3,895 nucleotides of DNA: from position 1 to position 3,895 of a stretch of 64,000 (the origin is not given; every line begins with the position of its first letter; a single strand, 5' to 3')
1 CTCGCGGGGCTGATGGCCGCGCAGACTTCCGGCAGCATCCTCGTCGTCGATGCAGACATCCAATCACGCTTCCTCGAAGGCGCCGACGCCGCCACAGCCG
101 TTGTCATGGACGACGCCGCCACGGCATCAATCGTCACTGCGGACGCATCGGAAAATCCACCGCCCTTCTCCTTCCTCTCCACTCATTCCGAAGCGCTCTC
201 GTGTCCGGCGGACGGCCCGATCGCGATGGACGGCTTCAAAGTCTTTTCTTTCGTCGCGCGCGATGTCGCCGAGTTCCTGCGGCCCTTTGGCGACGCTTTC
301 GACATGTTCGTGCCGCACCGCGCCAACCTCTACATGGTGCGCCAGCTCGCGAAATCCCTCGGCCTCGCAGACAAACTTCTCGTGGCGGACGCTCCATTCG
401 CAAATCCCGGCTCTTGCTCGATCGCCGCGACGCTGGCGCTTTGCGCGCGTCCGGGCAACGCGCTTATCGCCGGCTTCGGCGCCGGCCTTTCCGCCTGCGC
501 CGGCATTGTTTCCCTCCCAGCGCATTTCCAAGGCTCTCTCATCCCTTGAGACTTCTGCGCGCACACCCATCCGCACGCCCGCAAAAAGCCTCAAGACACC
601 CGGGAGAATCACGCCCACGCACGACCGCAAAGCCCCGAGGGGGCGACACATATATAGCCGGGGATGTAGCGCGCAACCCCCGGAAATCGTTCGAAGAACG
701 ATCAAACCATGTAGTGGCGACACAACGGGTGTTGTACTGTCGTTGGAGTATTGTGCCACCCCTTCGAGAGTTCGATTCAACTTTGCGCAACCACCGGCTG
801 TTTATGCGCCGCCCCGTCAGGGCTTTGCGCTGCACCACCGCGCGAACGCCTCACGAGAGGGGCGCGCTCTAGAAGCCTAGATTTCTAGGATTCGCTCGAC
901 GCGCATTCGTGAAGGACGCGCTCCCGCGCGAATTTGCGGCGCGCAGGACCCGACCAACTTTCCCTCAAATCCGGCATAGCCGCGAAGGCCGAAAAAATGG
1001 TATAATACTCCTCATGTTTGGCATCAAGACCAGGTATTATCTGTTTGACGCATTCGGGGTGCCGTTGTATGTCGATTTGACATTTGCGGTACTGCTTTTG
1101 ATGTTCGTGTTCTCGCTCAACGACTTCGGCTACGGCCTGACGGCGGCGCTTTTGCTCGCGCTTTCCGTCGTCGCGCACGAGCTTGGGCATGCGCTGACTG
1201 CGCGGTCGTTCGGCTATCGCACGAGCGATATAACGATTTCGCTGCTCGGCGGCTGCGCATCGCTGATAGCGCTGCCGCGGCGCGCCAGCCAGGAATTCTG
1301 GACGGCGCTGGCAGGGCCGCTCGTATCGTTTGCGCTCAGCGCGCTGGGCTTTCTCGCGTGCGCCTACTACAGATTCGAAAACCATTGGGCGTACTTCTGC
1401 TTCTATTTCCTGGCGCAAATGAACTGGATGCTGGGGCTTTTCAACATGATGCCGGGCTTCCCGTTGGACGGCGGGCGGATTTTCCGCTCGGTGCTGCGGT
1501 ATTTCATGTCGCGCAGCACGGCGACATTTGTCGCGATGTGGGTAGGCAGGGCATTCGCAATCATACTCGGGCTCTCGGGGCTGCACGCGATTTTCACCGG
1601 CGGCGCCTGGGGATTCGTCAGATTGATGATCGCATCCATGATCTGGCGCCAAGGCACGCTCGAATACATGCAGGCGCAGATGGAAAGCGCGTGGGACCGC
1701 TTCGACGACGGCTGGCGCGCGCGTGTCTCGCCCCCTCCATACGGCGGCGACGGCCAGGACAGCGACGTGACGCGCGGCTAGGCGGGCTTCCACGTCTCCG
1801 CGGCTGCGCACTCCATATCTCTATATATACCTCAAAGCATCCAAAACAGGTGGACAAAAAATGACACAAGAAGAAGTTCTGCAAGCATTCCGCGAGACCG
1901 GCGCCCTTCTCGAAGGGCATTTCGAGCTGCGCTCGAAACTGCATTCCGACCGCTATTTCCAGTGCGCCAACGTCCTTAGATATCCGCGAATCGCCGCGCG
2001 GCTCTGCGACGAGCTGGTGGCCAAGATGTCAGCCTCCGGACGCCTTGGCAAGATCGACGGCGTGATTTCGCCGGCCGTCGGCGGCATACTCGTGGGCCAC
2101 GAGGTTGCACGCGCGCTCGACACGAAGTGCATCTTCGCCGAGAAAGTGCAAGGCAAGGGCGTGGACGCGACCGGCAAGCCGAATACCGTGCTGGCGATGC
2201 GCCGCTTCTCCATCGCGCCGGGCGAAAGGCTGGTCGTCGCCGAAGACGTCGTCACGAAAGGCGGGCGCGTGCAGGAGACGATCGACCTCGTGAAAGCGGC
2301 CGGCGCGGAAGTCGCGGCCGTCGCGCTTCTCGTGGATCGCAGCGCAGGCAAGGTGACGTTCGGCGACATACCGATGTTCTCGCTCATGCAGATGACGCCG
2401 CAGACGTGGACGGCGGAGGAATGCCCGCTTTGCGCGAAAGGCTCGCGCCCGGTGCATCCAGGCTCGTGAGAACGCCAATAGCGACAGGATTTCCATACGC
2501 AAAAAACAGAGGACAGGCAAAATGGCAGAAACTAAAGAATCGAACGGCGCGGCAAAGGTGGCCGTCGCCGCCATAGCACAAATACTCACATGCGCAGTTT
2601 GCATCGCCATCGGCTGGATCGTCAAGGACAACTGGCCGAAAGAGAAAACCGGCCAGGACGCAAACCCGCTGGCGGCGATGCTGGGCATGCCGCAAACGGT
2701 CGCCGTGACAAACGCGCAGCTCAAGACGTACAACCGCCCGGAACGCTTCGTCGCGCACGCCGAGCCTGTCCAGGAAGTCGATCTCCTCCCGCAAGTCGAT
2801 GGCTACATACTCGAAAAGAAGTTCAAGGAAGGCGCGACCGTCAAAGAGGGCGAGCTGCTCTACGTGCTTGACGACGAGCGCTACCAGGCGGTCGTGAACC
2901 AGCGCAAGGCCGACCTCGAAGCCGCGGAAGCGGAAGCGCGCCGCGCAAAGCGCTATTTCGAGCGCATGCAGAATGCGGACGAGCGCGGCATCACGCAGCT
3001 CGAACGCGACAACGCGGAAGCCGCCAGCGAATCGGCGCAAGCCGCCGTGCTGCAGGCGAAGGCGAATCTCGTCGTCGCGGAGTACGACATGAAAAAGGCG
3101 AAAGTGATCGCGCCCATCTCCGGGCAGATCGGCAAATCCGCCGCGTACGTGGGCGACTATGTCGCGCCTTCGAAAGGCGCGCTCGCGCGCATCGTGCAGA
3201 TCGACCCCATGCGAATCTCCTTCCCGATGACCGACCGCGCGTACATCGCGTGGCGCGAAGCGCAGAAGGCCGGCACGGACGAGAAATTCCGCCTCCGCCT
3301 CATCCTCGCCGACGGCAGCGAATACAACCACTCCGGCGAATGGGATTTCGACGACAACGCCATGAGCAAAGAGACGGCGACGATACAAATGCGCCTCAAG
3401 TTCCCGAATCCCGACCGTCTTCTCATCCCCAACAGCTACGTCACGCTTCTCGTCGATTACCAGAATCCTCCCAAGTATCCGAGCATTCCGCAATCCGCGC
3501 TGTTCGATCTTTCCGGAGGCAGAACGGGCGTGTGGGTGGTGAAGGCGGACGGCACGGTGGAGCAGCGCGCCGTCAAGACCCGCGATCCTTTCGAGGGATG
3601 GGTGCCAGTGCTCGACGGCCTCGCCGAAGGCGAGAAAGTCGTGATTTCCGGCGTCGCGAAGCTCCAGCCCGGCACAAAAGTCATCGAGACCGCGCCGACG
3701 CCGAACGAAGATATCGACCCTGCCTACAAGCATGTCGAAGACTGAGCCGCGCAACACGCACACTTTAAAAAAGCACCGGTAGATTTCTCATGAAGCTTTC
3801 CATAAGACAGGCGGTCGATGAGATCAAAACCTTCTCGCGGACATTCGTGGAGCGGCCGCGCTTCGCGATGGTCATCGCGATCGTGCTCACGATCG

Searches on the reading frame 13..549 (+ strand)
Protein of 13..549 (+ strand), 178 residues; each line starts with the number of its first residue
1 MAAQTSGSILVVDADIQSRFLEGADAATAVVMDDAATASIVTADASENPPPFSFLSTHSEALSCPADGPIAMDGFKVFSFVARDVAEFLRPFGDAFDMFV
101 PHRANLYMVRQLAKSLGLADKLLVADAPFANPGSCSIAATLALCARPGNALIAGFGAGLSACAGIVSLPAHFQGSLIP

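Call 73: search_protein_families(library=pfam, proteins=[window:13-549:+], max_evalue=0.0001)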
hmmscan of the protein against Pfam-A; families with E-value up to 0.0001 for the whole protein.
window:13-549:+ (178 aa): 2 families
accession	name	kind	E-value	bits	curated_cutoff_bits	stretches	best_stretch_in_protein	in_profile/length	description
PF08541.16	ACP_syn_III_C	-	1.6e-08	35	26.6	1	96-166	11-88/90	3-Oxoacyl-[acyl-carrier-protein (ACP)] synthase III C terminal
PF08545.16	ACP_syn_III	-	1.9e-05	24.9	24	1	4-48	24-68/80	3-Oxoacyl-[acyl-carrier-protein (ACP)] synthase III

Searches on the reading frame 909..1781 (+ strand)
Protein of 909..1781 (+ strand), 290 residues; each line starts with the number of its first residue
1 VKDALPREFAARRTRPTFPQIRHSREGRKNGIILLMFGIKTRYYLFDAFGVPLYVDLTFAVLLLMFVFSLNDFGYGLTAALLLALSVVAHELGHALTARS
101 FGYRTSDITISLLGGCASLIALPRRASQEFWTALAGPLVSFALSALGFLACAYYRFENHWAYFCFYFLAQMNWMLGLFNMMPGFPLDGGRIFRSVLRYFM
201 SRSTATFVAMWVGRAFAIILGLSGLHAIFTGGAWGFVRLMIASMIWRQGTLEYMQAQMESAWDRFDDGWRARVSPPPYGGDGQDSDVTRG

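Call 73: search_protein_families(library=pfam, proteins=[window:909-1781:+], max_evalue=0.0001)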
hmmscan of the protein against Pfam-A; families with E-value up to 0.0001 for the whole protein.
window:909-1781:+ (290 aa): 2 families
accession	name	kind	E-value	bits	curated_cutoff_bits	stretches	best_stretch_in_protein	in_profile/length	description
PF02163.28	Peptidase_M50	-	9.9e-21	74.5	27.2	2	79-153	2-102/221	Peptidase family M50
PF13398.12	Peptidase_M50B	-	1.5e-07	31.7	26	1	72-174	14-111/201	Peptidase M50B-like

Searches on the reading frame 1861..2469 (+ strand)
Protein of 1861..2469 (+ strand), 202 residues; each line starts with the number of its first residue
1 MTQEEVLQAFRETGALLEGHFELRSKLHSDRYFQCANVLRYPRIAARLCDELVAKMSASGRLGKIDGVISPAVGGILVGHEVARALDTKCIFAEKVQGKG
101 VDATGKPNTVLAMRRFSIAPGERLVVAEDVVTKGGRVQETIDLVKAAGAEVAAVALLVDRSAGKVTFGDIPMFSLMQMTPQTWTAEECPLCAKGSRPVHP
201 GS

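Call 73: search_protein_families(library=pfam, proteins=[window:1861-2469:+], max_evalue=0.0001)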
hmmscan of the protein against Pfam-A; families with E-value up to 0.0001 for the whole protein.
window:1861-2469:+ (202 aa): 1 family
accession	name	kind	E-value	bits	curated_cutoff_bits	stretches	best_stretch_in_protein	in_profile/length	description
PF00156.33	Pribosyltran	-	1.2e-13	51.1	26.3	1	46-164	12-130/158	Phosphoribosyl transferase domain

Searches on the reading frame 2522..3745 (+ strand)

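Call 73: search_protein_families(library=pfam, proteins=[window:2522-3745:+], max_evalue=0.0001)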
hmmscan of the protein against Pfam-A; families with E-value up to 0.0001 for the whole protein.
window:2522-3745:+ (407 aa): 2 families
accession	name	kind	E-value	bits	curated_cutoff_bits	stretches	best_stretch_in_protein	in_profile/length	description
PF16576.10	HlyD_D23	-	1e-09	38.4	30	1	182-307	98-214/214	Barrel-sandwich domain of CusB or HlyD membrane-fusion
PF13437.12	HlyD_3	-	7.3e-06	27.1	22.2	0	195-298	2-97/106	HlyD family secretion protein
